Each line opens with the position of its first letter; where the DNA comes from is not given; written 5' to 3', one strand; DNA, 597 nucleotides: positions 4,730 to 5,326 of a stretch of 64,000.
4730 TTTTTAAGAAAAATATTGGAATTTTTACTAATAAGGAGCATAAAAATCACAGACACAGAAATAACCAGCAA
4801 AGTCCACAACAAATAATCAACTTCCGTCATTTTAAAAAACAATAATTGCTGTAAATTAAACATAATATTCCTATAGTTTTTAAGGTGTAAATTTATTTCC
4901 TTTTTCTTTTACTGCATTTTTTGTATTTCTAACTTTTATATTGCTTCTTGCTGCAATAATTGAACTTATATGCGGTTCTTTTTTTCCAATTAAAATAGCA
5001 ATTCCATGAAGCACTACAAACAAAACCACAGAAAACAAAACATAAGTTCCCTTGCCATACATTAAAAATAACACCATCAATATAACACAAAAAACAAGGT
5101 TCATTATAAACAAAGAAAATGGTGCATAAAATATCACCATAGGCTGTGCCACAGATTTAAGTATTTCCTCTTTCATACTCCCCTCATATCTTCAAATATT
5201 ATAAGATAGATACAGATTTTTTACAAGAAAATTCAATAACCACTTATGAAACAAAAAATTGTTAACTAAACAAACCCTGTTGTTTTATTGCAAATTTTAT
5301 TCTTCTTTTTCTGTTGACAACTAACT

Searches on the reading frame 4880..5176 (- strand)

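Call 23: search_protein_families(library=ncbifam, proteins=[window:4880-5176:-], max_evalue=0.00001)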
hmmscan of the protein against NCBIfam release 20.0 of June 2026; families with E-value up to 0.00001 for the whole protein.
window:4880-5176:- (98 aa): 0 families

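Call 95: search_protein_families(library=pfam, proteins=[window:4880-5176:-], max_evalue=0.001)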
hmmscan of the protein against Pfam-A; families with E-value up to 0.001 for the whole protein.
window:4880-5176:- (98 aa): 1 family
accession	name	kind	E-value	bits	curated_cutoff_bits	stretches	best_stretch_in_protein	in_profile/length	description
PF05101.18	VirB3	-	4.3e-06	27.4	23.9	1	4-84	4-77/84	Type IV secretory pathway, VirB3-like protein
